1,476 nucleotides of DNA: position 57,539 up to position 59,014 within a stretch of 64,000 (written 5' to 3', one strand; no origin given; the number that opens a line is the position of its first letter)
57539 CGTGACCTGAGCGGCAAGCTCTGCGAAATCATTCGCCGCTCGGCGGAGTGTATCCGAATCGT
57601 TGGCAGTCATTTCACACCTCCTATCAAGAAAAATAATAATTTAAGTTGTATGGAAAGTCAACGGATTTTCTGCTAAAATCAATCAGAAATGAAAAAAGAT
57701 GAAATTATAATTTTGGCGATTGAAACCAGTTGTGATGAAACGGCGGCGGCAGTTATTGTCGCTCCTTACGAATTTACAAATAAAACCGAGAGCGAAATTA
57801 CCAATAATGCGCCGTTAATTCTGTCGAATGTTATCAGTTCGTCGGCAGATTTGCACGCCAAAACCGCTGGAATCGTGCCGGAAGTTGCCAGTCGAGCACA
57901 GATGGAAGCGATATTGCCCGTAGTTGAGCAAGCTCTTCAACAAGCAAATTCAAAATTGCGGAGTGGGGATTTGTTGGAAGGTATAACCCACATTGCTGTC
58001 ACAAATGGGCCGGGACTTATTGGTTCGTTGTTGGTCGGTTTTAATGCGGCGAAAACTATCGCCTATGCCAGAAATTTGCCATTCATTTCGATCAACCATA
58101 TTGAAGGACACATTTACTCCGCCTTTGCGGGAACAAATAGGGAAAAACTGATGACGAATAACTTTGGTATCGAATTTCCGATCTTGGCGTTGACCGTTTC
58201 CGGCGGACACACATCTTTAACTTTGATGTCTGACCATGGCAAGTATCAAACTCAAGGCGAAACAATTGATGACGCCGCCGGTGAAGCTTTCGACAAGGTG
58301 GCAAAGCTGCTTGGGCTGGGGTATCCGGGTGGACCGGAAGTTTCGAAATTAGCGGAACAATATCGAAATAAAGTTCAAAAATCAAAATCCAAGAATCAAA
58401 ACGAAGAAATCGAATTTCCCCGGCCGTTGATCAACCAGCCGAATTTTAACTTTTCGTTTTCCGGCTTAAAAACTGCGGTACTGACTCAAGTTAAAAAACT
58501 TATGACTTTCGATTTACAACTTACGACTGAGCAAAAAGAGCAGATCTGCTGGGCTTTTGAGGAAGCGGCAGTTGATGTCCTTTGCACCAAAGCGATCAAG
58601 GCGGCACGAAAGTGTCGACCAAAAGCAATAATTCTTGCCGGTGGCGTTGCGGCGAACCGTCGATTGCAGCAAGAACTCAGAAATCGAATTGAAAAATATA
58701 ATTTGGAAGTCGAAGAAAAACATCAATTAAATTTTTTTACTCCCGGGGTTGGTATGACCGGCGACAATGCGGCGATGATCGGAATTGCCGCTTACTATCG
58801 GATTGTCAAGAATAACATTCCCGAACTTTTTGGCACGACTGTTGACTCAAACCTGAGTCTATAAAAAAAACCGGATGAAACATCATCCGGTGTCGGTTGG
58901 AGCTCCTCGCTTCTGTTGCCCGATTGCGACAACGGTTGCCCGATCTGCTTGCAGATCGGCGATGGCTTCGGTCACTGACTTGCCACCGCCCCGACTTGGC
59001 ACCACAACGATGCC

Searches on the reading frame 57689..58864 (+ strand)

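Call 50: search_protein_families(library=pfam, proteins=[window:57689-58864:+], max_evalue=0.001)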
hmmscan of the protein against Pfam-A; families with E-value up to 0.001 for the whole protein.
window:57689-58864:+ (391 aa): 3 families
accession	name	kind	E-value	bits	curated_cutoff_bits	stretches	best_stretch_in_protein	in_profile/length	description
PF00814.31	TsaD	-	1.4e-78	264.7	24.8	1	44-365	2-263/264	tRNA N6-adenosine threonylcarbamoyltransferase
PF22521.2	HypF_C_2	-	1.8e-07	31.7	27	1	275-346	158-229/241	Carbamoyltransferase, Kae1-like Domain, second subdomain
PF00480.26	ROK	-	0.00056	20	22.9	1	259-369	183-290/294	ROK family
